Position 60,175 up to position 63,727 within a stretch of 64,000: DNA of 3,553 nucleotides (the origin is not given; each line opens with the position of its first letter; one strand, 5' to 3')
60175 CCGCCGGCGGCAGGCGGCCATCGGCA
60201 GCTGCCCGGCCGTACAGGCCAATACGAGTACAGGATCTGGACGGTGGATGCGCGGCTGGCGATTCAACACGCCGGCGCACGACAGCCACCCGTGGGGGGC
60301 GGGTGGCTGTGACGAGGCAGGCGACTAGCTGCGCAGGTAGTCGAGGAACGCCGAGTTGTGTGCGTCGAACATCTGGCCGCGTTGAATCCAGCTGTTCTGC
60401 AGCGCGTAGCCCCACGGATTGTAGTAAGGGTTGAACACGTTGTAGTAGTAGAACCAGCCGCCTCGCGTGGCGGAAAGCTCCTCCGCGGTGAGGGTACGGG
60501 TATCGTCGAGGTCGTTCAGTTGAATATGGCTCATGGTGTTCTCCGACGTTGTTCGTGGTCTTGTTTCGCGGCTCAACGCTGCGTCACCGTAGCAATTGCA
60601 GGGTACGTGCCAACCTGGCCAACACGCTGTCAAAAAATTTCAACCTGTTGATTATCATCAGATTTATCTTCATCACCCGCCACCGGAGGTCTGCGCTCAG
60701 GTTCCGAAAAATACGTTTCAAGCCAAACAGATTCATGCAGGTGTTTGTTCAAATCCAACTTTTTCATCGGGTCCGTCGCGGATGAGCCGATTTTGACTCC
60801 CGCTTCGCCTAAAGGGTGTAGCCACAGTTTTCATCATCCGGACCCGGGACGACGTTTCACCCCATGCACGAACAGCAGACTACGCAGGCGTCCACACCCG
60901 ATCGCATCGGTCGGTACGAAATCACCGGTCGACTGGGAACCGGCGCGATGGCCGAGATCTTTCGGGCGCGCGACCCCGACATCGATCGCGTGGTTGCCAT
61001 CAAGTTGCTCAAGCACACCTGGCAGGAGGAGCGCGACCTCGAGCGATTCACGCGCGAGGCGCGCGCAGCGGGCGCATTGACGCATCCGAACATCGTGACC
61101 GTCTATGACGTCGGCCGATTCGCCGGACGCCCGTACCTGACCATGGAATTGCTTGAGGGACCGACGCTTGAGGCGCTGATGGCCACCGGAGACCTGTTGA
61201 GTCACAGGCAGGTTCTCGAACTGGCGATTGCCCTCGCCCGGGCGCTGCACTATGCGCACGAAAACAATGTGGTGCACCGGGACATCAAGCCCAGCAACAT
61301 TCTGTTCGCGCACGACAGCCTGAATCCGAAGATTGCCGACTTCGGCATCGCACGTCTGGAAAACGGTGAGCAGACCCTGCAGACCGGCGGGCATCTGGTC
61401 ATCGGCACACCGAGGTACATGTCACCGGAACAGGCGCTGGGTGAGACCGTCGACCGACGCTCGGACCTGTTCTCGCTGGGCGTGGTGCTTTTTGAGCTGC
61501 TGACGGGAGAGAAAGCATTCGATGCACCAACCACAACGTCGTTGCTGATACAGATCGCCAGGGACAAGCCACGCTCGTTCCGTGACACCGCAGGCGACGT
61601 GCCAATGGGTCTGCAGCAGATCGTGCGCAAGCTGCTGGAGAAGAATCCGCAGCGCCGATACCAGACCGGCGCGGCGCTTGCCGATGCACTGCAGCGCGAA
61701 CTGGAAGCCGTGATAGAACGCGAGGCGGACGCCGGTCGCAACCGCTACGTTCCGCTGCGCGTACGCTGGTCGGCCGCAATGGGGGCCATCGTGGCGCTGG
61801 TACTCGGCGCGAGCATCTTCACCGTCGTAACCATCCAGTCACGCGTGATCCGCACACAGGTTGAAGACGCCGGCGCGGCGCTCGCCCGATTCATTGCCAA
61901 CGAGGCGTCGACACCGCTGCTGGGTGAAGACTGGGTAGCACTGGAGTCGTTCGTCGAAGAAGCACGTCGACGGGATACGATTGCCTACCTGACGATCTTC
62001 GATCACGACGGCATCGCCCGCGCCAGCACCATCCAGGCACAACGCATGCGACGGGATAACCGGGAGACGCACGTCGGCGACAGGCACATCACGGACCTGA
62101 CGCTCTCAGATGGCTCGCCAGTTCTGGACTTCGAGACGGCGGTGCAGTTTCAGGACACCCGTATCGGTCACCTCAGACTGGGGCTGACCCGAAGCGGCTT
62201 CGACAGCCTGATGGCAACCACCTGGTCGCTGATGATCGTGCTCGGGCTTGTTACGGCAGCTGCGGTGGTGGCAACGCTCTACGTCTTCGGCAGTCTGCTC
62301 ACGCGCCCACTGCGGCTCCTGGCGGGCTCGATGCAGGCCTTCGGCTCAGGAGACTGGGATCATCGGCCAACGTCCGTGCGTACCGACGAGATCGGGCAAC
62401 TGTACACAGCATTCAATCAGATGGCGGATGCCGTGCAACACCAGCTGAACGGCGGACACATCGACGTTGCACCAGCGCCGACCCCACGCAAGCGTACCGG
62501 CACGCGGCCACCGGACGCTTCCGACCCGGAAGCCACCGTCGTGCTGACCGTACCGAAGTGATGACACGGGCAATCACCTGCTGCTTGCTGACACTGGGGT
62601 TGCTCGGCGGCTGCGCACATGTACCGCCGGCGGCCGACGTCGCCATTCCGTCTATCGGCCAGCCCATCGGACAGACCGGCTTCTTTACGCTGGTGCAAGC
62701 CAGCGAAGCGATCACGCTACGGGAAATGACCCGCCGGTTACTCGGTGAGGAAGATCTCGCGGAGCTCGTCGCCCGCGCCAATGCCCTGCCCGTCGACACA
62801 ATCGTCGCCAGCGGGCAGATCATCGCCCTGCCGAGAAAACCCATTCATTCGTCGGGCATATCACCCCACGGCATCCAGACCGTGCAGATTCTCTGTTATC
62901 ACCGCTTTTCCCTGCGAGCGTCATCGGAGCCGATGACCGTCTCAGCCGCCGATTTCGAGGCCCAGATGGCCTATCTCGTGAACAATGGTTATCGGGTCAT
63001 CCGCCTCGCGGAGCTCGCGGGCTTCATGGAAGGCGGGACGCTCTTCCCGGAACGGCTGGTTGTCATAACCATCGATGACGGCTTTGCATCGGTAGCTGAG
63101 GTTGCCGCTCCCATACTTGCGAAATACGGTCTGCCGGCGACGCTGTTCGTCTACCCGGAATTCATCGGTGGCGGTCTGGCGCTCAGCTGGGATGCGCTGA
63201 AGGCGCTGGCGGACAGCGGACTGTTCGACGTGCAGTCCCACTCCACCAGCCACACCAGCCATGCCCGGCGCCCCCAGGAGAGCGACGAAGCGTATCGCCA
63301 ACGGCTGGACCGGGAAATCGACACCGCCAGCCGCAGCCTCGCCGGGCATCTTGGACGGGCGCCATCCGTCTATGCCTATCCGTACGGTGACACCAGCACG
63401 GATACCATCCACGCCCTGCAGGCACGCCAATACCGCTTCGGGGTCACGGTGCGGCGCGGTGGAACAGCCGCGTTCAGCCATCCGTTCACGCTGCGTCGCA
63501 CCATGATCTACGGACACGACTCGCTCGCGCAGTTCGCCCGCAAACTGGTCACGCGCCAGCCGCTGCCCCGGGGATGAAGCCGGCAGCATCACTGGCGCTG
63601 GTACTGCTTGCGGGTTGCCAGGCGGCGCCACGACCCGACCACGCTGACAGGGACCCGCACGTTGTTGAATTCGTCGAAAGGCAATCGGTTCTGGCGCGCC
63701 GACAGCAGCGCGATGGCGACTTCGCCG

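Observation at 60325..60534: Aromatic-rich 69-aa peptide with a double-glycine-type leader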

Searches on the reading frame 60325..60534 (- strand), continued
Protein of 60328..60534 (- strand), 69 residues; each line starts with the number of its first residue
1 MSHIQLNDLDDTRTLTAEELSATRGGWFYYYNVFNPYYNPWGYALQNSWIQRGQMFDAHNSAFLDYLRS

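Call 71: predict_structure(alignment_id=A3)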
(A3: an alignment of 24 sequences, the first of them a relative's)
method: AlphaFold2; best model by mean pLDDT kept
length: 69 residues; sequences in the alignment: 24
mean_pLDDT: 74.0   pTM: 0.46
mean pLDDT of the five models: 74.0, 61.2, 60.6, 54.3, 54.2
residues with pLDDT >= 90: 1; 70-90: 40; 50-70: 25; < 50: 3
segments of 3 or more residues with pLDDT < 50: 1-3
pLDDT, mean of each block of 10 residues (from residue 1): 54 66 65 85 87 83 77
secondary structure, 60 per line:
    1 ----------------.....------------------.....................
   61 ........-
elements in order: H17-21 H40-68

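Call 85: search_protein_families(library=padloc, proteins=[L017:5337-7784:+, L017:10001-13066:+, L017:13063-14313:+, L017:9274-10017:+, window:60325-60534:-], max_evalue=0.001)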
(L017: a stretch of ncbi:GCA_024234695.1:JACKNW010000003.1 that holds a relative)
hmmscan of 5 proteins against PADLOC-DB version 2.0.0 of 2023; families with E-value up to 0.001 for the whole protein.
L017:5337-7784:+ (815 aa): 0 families

L017:10001-13066:+ (1021 aa): 6 families
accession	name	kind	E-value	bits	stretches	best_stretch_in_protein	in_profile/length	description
PDLC04135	mad3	-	3.5e-30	103.8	2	905-991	251-340/374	mads_3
PDLC00734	PycC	-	1.7e-07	28.7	1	31-98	29-92/374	Pycsar cyclase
PDLC00731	Effector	-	2.1e-06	25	0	29-135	34-137/306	TIR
PDLC04140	mad8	-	4.5e-06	24.4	1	796-962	16-148/314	mads_8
PDLC00732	Effector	-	8.9e-06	22.8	0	28-133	29-131/301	TIR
PDLC02371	PycTIR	-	1.6e-05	22.4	0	29-133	31-132/288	-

L017:13063-14313:+ (416 aa): 3 families
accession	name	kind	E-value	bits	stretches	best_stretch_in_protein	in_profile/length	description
PDLC01995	RtcR_PspF2--CARF_AAA_HTH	-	1.2e-106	355.8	1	83-405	163-480/481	-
PDLC01994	RtcR_PspF1--CARF_AAA_HTH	-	5.9e-59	198.4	1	93-402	164-467/468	-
PDLC01993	RtcR--CARF_AAA_HTH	-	2.6e-48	162.7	1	102-322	196-424/523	-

L017:9274-10017:+ (247 aa): 0 families

window:60325-60534:- (69 aa): 0 families

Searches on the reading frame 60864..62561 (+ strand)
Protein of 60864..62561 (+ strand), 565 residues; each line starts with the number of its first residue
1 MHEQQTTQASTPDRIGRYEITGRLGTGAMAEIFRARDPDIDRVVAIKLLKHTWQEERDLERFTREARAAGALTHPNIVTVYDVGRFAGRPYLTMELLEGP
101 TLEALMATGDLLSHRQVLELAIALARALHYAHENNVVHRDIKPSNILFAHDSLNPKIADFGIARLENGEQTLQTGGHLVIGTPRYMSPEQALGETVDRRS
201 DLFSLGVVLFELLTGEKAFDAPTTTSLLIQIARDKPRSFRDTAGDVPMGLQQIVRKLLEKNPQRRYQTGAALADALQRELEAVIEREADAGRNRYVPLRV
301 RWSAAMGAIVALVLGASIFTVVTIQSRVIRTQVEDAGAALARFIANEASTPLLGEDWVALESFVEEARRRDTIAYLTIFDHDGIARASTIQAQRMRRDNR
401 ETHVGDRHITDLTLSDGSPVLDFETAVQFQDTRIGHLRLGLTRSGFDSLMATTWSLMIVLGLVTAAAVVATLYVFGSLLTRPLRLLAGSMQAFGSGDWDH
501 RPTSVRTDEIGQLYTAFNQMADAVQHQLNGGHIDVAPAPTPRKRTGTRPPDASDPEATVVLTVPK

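Call 12: search_protein_families(library=pfam, proteins=[window:60864-62561:+], max_evalue=0.001)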
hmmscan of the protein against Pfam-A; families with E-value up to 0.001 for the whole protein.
window:60864-62561:+ (565 aa): 3 families
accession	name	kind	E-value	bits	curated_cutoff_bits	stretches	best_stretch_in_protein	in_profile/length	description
PF00069.31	Pkinase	-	3e-49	168.2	31.7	1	18-272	1-258/263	Protein kinase domain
PF07714.23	PK_Tyr_Ser-Thr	-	1.6e-34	119.8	23.1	1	20-267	3-250/258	Protein tyrosine and serine/threonine kinase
PF00672.30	HAMP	-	4.6e-14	52.9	25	1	476-525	3-52/53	HAMP domain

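Call 85: search_protein_families(library=padloc, proteins=[window:60864-62561:+], max_evalue=0.001)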
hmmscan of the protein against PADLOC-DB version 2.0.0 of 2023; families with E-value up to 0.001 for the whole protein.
window:60864-62561:+ (565 aa): 35 families (the best 25 are shown)
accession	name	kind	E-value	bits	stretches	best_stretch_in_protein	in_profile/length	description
PDLC04061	PD-T4-6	-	2.5e-93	312.3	1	1-299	1-303/510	-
PDLC04042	PD-T4-6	-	5.1e-86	286.9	1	15-289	8-282/292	-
PDLC04053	PD-T4-6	-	4.4e-81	270.7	1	12-289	5-281/311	-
PDLC04043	PD-T4-6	-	1.2e-80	269.8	1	10-361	9-363/452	-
PDLC04060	PD-T4-6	-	9.4e-80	266.8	1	16-278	8-268/486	-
PDLC04057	PD-T4-6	-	1.3e-73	246.5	1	16-282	8-273/443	-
PDLC04138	mad6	-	4.5e-72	241.9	1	6-289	41-319/659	mads_6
PDLC04054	PD-T4-6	-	3.9e-68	228.4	1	16-281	11-275/347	-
PDLC04052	PD-T4-6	-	1.8e-66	223.4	1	11-279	3-276/496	-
PDLC04041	PD-T4-6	-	6.6e-66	221.3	1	15-355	27-355/443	-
PDLC04047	PD-T4-6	-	1.9e-65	219.1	1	14-287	8-280/327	-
PDLC04039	PD-T4-6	-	3.3e-64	215.6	1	14-282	12-278/458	-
PDLC04040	PD-T4-6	-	6.1e-62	208.1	1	24-281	2-267/547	-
PDLC01088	C3a189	-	1.4e-58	197.1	1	15-378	4-333/840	kinase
PDLC04048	PD-T4-6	-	1.5e-58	196.9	1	16-281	10-274/354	-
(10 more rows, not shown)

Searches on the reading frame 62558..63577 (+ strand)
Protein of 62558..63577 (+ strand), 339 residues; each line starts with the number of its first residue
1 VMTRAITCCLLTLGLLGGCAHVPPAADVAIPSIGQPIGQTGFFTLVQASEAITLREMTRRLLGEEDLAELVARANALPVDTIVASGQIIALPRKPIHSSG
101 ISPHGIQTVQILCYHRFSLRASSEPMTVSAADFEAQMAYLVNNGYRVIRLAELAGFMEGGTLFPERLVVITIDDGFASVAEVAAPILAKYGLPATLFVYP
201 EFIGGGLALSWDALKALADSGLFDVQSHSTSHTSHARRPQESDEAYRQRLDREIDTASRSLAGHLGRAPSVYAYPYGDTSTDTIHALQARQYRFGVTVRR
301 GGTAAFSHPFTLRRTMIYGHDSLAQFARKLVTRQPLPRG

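Call 12: search_protein_families(library=pfam, proteins=[window:62558-63577:+], max_evalue=0.001)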
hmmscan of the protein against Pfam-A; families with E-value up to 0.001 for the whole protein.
window:62558-63577:+ (339 aa): 1 family
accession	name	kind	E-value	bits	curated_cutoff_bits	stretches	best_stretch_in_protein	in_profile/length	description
PF01522.26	Polysacc_deac_1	-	2.4e-20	73.2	23.1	1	164-294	5-123/124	Polysaccharide deacetylase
